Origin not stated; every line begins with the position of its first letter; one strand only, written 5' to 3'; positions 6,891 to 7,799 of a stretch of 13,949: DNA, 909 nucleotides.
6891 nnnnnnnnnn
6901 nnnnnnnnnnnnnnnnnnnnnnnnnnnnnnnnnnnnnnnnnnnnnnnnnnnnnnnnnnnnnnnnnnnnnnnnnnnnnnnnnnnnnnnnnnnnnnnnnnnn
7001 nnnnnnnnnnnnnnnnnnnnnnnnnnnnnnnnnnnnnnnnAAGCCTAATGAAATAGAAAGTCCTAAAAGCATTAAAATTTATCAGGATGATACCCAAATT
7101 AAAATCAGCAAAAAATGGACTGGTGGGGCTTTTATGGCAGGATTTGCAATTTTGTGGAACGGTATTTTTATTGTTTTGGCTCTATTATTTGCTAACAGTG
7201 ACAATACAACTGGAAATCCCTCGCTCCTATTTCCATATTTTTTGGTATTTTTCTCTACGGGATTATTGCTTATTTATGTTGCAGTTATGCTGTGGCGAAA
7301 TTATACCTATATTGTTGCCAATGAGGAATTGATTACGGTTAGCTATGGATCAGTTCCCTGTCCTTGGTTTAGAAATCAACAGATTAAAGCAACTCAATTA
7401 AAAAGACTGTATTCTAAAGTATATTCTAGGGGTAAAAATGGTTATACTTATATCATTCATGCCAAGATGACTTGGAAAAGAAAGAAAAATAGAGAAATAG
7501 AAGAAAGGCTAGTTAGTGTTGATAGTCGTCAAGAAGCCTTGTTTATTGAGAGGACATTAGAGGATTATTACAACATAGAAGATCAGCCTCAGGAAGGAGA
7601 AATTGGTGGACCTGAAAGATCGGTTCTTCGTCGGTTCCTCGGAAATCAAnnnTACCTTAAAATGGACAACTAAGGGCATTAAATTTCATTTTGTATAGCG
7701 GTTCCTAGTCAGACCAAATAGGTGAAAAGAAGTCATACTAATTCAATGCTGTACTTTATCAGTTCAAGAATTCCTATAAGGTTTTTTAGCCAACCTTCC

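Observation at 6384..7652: Membrane protein built from two copies of a [beta-strand + TM hairpin + ~110-aa domain] module, with conserved C-terminal helix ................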

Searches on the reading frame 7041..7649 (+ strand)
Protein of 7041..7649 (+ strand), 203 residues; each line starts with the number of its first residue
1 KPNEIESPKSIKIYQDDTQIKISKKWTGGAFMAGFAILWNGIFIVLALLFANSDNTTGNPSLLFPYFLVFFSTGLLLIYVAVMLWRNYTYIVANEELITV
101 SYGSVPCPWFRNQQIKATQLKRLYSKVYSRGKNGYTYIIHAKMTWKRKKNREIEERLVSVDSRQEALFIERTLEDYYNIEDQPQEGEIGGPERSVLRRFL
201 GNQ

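Call 22: search_protein_families(library=pfam, alignment_id=A2, max_evalue=10)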
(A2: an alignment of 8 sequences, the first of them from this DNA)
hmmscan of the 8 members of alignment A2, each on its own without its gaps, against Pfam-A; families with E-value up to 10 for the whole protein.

A. member 1, seq(202 aa): 2 families
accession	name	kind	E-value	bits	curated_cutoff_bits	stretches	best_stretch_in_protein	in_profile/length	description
PF20226.3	DUF6585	-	0.045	13.6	27.7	1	35-152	31-136/249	Family of unknown function (DUF6585)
PF07780.17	Spb1_C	-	0.28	11.2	25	1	112-163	151-204/216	Spb1 C-terminal domain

B. families by the number of members that match (of 8 scanned): 17 families
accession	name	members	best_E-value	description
PF04123.18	DUF373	1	0.014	Domain of unknown function (DUF373)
PF04893.22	Yip1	1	0.039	Yip1 domain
PF20226.3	DUF6585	1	0.045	Family of unknown function (DUF6585)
PF12036.14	DUF3522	1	0.062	Protein of unknown function (DUF3522)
PF14936.11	p53-inducible11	1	0.064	Tumour protein p53-inducible protein 11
PF16492.10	Cadherin_C_2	1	0.086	Cadherin cytoplasmic C-terminal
PF12420.13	DUF3671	1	0.16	Fam-L, Fam-M like protein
PF22077.1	C2c1_Nuc-II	1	0.17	CRISPR-associated endonuclease C2c1 Nuc-II domain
PF16996.10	Asp4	1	0.18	Accessory secretory protein Sec Asp4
PF25266.1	DUF7865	1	0.25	Domain of unknown function (DUF7865)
PF07780.17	Spb1_C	1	0.28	Spb1 C-terminal domain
PF13786.12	DUF4179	1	0.37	Domain of unknown function (DUF4179)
PF02656.20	DUF202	1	0.41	Domain of unknown function (DUF202)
PF20990.2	DUF2207_C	1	0.45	Predicted membrane protein (DUF2207) C-terminal domain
PF01529.25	DHHC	1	0.46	DHHC palmitoyltransferase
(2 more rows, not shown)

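Call 24: search_protein_representatives(alignment_id=A2)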
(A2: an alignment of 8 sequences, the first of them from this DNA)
Query: 8 sequences, 193 profile positions. Proteins with E-value up to 0.001 (for the whole library): 2061; up to 1e-10: 647; up to 1e-30: 15. The best 150 are listed.
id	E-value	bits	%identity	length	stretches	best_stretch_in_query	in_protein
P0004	1.0e-169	576.8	-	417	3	1-192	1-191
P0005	7.1e-147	502.3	-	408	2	3-193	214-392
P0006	1.6e-93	328.3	-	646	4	1-192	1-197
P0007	1.8e-92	324.8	-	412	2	2-193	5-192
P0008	1.4e-55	204.5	-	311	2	4-190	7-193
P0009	3.7e-54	199.9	-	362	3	6-190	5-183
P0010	1.6e-50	188.0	-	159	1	45-193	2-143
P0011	7.7e-46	172.7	-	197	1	5-193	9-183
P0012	2.1e-38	148.5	-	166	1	81-189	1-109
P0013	6.2e-36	140.4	-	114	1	92-193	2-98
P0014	1.0e-35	139.7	-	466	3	1-165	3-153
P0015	6.1e-33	130.6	-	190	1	6-192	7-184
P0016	1.2e-32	129.7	-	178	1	7-185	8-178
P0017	1.6e-32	129.3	-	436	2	9-189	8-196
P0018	5.9e-32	127.4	-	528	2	4-187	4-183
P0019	8.1e-30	120.4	-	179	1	4-184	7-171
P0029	3.2e-25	105.4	-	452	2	76-186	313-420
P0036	6.2e-24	101.3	-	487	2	19-186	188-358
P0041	6.2e-23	98.0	-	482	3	5-156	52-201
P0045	6.0e-22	94.8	-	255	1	5-188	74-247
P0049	1.8e-21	93.2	-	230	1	4-192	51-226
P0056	5.7e-21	91.6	-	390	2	7-191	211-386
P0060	1.2e-20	90.5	-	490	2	5-188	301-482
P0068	7.9e-20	87.9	-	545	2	3-186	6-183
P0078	3.2e-19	85.9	-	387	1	4-188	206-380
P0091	1.7e-18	83.5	-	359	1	11-187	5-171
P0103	4.3e-18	82.2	-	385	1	10-192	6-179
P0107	6.7e-18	81.6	-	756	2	65-187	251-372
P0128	2.4e-17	79.8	-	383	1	10-191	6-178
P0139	3.8e-17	79.1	-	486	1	4-189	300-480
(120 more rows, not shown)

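Call 27: search_protein_families(library=pfam, proteins=[P0011, P0015, P0045, P0049, P0060, P0139, P0107, P0017, P0018, P0006], max_evalue=0.1)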
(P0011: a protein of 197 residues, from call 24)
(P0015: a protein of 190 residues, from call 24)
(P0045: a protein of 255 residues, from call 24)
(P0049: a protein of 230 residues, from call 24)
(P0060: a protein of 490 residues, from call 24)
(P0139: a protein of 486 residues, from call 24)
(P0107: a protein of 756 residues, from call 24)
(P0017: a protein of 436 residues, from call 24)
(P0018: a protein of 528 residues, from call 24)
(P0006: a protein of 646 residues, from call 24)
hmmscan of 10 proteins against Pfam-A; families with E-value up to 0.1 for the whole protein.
P0011 (197 aa): 0 families

P0015 (190 aa): 1 family
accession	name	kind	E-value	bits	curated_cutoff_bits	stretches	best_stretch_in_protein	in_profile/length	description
PF09835.14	DUF2062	-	0.04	14.3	27.4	1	62-97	106-141/147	Uncharacterized protein conserved in bacteria (DUF2062)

P0045 (255 aa): 5 families
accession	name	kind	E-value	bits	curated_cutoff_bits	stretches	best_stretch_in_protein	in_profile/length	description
PF13248.11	Zn_ribbon_3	-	0.02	14.8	27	0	21-33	4-16/26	zinc-ribbon domain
PF13717.11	Zn_ribbon_4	-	0.023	15.1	30.3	1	19-50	2-35/36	zinc-ribbon domain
PF01007.26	IRK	-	0.031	14.6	22.7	1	90-126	29-67/141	Inward rectifier potassium channel transmembrane domain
PF04144.18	SCAMP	-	0.039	14.6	27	1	96-151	92-150/172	SCAMP family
PF13719.11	Zn_ribbon_5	-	0.055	13.7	29.3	0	20-50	3-35/37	zinc-ribbon domain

P0049 (230 aa): 3 families
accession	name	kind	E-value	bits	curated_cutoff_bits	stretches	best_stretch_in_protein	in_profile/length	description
PF13717.11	Zn_ribbon_4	-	0.00011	22.5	30.3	1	1-34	1-36/36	zinc-ribbon domain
PF13719.11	Zn_ribbon_5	-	0.00025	21.2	29.3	1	1-34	1-36/37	zinc-ribbon domain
PF22932.2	Ubiq_DUF_assoc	-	0.09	13.1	24.3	0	189-209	58-78/81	DUF569 associated ubiquitin-like domain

P0060 (490 aa): 3 families
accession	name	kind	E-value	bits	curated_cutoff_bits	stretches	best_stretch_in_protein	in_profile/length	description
PF12773.13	DZR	-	0.00043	20.8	27.3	0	6-41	13-39/45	Double zinc ribbon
PF04032.22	Rpr2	-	0.011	16.4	29.3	0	11-42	28-61/90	RNAse P Rpr2/Rpp21/SNM1 subunit domain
PF14354.12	Lar_restr_allev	-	0.015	15.9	28.6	1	255-286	4-34/58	Restriction alleviation protein Lar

P0139 (486 aa): 0 families

P0107 (756 aa): 1 family
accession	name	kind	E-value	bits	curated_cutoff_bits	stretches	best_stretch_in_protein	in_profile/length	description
PF03781.23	FGE-sulfatase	-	1.5e-43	149.7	23.3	1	526-735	2-244/255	Sulfatase-modifying factor enzyme 1-like domain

P0017 (436 aa): 1 family
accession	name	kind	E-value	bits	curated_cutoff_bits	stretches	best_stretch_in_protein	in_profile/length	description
PF25082.1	GIPC1_GH2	-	0.018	15.8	27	1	179-208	27-56/91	GIPC1-3 GH2 domain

P0018 (528 aa): 0 families

P0006 (646 aa): 0 families

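Call 32: find_homologous_proteins(query=A3, max_evalue=0.00001)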
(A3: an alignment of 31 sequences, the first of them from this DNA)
Query A3 (31 sequences) (187 aa, profile of the alignment): 71 proteins with E <= 0.00001 among 3239 candidates.
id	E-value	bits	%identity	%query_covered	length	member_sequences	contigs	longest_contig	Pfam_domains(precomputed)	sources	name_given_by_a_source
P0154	2.8e-64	234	28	100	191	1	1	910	-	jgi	jgi:hypothetical protein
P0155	9.6e-56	206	29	96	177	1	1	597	-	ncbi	-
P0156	1.8e-55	205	28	100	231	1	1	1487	-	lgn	-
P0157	1.8e-54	202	28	96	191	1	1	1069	-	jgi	jgi:hypothetical protein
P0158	5.5e-54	201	28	98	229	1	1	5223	-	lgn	-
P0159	6.8e-54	200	23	99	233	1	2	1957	-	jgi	-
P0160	1.2e-53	200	30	98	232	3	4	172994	-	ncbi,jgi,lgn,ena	-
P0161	3.3e-53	198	27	98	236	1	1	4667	-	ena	-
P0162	5.5e-53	197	31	100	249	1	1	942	-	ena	-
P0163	1.1e-52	196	29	90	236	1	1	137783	-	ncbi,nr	ncbi:MAG: hypothetical protein SFU86_25695 [Pirellulaceae bacterium]|nr:hypothetical protein [Pirell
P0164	2.6e-52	195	30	98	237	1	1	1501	-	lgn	-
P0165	7.2e-52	194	26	98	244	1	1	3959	-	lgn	-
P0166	1.3e-51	193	26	98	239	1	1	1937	-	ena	-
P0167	2.0e-51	192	28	98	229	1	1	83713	-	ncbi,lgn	-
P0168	6.9e-51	190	27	98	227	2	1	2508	-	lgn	-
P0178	1.3e-47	180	25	96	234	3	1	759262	-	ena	-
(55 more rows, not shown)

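Call 35: search_solved_structures(query=A4, max_evalue=10)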
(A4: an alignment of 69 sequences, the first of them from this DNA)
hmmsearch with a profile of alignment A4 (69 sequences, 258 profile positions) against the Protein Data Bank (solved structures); distinct sequences matched with E-value up to 10: 25.
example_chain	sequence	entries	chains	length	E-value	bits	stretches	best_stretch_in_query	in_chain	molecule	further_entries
9mak_B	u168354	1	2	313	0.083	15.1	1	80-133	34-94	ATP-sensitive inward rectifier potassium channel 10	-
2jne_A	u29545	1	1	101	0.094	15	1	8-49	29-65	Hypothetical protein yfgJ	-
9ma5_B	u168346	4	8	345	0.11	14.8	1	80-133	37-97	ATP-sensitive inward rectifier potassium channel 10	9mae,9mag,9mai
8i5m_A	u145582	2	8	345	0.12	14.6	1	80-133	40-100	ATP-sensitive inward rectifier potassium channel 10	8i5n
5twv_A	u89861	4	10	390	0.8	11.9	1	81-115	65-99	ATP-sensitive inward rectifier potassium channel 11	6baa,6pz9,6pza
8k66_A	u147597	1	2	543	0.84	11.8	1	75-118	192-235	Cation transporter HKT2;1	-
7tys_A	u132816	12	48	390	0.94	11.7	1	81-115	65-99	ATP-sensitive inward rectifier potassium channel 11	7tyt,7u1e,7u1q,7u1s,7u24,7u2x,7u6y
9tg6_A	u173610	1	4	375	0.94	11.7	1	79-114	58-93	Inward rectifier potassium channel 13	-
5yke_A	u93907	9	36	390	0.95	11.7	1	81-115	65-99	ATP-sensitive inward rectifier potassium channel 11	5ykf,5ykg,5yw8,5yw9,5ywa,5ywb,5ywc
7w4o_A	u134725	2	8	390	0.95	11.7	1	81-115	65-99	ATP-sensitive inward rectifier potassium channel 11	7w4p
9tfv_A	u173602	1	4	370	1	11.6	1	79-114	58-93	Inward rectifier potassium channel 13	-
8ti1_A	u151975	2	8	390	1.1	11.5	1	81-115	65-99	ATP-sensitive inward rectifier potassium channel 11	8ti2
2w48_A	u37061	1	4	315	1.1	11.4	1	173-238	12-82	SORBITOL OPERON REGULATOR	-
9tg3_A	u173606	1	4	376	1.1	11.4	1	79-114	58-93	Inward rectifier potassium channel 13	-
7mit_A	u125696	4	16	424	1.4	11.2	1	81-114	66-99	ATP-sensitive inward rectifier potassium channel 8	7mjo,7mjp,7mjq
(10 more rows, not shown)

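Call 36: find_encoding_contigs(protein=P0160, flank=5000, max_places=2)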
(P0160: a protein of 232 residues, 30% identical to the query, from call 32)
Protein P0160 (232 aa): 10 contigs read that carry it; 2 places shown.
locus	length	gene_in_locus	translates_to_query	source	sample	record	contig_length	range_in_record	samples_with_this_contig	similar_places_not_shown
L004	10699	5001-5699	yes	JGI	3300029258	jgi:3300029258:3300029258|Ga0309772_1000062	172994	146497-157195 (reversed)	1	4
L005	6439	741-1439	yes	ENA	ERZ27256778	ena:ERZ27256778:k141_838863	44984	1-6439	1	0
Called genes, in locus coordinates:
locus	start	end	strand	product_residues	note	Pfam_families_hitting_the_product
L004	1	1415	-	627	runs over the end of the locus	PF00144:Beta-lactamase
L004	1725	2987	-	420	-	PF14100:DUF6807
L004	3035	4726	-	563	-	PF00246:Peptidase_M14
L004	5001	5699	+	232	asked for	-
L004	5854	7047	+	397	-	PF03783:CsgG, PF17680:FlgO (weak), PF00515:TPR_1 (weak), PF13371:TPR_9 (weak), PF13414:TPR_11 (weak), PF00515:TPR_1, PF07719:TPR_2 (weak), PF13432:TPR_16, +5 more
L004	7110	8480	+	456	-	PF02449:Glyco_hydro_42 (faint)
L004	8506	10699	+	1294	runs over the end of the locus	PF02837:Glyco_hydro_2_N, PF00703:Glyco_hydro_2 (weak)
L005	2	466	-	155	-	?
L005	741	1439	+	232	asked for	-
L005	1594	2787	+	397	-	PF03783:CsgG, PF17680:FlgO (weak), PF00515:TPR_1 (weak), PF13371:TPR_9 (weak), PF13414:TPR_11 (weak), PF00515:TPR_1, PF07719:TPR_2 (weak), PF13432:TPR_16, +5 more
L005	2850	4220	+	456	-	PF02449:Glyco_hydro_42 (faint)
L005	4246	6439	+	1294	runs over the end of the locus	PF02837:Glyco_hydro_2_N, PF00703:Glyco_hydro_2 (weak)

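Call 37: find_encoding_contigs(protein=P0163, flank=5000, max_places=2)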
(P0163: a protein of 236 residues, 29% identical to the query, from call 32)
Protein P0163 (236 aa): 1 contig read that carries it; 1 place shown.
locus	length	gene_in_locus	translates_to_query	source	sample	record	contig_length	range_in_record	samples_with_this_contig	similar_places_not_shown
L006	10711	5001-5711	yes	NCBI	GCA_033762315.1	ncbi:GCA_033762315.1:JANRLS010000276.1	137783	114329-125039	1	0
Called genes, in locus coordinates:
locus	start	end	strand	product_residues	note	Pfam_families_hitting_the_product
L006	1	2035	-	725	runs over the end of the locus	PF01074:Glyco_hydro_38N, PF03065:Glyco_hydro_57, PF09094:AmyA-A_glucT_m, PF09095:AmyA-gluTrfs_C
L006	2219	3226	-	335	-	PF01087:GalP_UDP_transf, PF01230:HIT (faint), PF16268:DUF4921, PF02744:GalP_UDP_tr_C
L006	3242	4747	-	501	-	PF08323:Glyco_transf_5, PF20706:GT4-conflict (faint), PF00534:Glycos_transf_1, PF13692:Glyco_trans_1_4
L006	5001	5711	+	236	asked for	-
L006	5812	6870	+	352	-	PF05343:Peptidase_M42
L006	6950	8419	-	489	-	PF00884:Sulfatase, PF01663:Phosphodiest (faint), PF16347:SGSH_C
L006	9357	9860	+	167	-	-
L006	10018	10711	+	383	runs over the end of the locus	PF13477:Glyco_trans_4_2, PF13439:Glyco_transf_4, PF13579:Glyco_trans_4_4, PF13692:Glyco_trans_1_4 (weak)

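Call 38: find_encoding_contigs(protein=P0178, flank=5000, max_places=2)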
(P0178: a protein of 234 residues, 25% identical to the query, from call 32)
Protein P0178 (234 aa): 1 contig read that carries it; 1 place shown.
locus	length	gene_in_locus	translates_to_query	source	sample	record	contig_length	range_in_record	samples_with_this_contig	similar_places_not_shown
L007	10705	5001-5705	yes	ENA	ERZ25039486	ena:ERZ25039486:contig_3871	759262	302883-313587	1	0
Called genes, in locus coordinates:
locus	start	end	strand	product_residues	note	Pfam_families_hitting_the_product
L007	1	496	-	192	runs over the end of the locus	-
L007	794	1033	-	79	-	-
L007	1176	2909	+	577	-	PF23235:WHD_3rd_Lhr, PF23234:WHD_4th_Lhr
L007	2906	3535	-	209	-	PF01844:HNH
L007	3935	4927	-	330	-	PF00583:Acetyltransf_1 (weak), PF13508:Acetyltransf_7 (faint)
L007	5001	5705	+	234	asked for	-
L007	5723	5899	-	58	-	-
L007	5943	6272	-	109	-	PF01906:YbjQ_1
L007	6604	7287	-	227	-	PF14103:DUF4276 (weak)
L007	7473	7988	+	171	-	-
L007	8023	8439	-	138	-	PF13175:AAA_15, PF13476:AAA_23, PF13304:AAA_21 (weak)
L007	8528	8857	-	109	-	PF01906:YbjQ_1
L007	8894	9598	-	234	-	PF16499:Melibiase_2, PF17450:Melibiase_2_C (weak), PF17801:Melibiase_C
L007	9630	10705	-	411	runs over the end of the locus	PF08305:NPCBM, PF05345:He_PIG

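Call 42: predict_structure(alignment_id=A4)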
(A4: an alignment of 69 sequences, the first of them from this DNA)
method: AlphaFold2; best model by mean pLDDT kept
length: 203 residues; sequences in the alignment: 69
mean_pLDDT: 89.6   pTM: 0.80
mean pLDDT of the five models: 89.6, 89.5, 89.4, 89.3, 89.2
residues with pLDDT >= 90: 143; 70-90: 44; 50-70: 15; < 50: 1
segments of 3 or more residues with pLDDT < 50: none
pLDDT, mean of each block of 10 residues (from residue 1): 81 97 94 95 93 80 90 95 94 98 86 96 95 93 87 94 95 96 79 66 53
secondary structure, 60 per line:
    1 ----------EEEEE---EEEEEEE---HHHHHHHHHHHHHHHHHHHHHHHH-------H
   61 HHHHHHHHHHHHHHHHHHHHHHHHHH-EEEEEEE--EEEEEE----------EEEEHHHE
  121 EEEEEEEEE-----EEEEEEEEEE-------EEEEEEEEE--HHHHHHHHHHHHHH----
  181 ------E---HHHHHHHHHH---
elements in order: E11-15 E19-25 H29-52 H60-86 E88-94 E97-102 E113-116 E120-129 E135-144 E152-160 H163-176 H191-200

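Call 61: find_related_loci(query=A6, collection=genome_contigs, flank=6000)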
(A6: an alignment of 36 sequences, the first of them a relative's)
Query A6 (232 aa) in genome_contigs; peptide patterns used: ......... (x = any residue, [..] = any of these).
134 stretches matched a pattern; 117 encode a relative of the query (tblastn E <= 1e-3); the best 80 are kept; 80 distinct loci.
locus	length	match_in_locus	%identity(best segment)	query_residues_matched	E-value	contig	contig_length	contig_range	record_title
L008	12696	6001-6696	100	1-232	4e-159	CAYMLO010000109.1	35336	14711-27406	MAG TPA_asm: uncultured Planctomycetales bacterium isolate binchicken_co334_152 genome assembly, contig: NODE_1947_lengt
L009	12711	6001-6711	50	1-232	2e-80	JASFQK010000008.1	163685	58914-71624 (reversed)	MAG: Phycisphaerae bacterium isolate D0819S20remetaG_Bin_321 D0819S20remetaG_FD_scaffold_12_c1, whole genome shotgun seq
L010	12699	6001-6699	49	1-230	1e-73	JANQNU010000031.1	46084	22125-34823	MAG: Phycisphaerae bacterium isolate IP29b_bin.106 k99_48918, whole genome shotgun sequence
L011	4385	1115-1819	48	1-231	9e-70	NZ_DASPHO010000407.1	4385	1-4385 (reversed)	MAG: Hyalangium sp. isolate SMAG_U11958 k141_1454408, whole genome shotgun sequence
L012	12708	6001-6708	50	1-231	3e-73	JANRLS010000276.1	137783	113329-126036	MAG: Pirellulaceae bacterium isolate bins.355 k141_442542, whole genome shotgun sequence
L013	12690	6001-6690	47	1-232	9e-69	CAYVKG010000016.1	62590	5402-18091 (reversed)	MAG TPA_asm: uncultured Tepidisphaeraceae bacterium isolate SRP278314_co1_2 genome assembly, contig: NODE_615_length_625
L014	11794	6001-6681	47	3-231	1e-68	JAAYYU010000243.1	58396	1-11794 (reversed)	MAG: Candidatus Anammoximicrobium sp. isolate AS06rmzACSIP_251 340015_AS06, whole genome shotgun sequence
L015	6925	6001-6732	47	1-231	9e-68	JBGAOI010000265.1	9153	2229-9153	MAG: Polyangium sp. isolate MAG_MBR_AS.73 MBRAS-73_NODE_265_length_9153_cov_4.060820, whole genome shotgun sequence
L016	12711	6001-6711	47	1-231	7e-68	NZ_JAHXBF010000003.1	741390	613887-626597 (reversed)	Hyalangium versicolor strain H56D21 NODE_3_length_741390_cov_21.580710, whole genome shotgun sequence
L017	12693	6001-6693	47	1-230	2e-67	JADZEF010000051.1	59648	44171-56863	MAG: Planctomycetaceae bacterium isolate SJ810 c_000000155282, whole genome shotgun sequence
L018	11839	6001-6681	46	3-231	2e-67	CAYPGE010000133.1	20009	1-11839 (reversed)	MAG TPA_asm: uncultured Pirellulaceae bacterium isolate binchicken_co111_480 genome assembly, contig: NODE_5616_length_2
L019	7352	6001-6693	44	1-232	6e-67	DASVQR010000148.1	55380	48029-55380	MAG TPA_asm: Longimicrobiaceae bacterium isolate SMAG_U3213 k141_369732, whole genome shotgun sequence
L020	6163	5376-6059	46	1-231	1e-65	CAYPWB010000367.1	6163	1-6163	MAG TPA_asm: uncultured Planctomycetaceae bacterium isolate SRP332253_co1_62 genome assembly, contig: NODE_20523_length_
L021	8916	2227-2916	47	3-232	9e-66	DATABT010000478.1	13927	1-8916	MAG TPA_asm: Longimicrobium sp. isolate SMAG_U6705 k141_995723, whole genome shotgun sequence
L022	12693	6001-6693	45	3-231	3e-64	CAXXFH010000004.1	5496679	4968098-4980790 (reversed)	MAG: Thermoguttaceae bacterium isolate 312aca04-849c-440b-8203-9b7a9de13541 genome assembly, contig: contig_4, whole gen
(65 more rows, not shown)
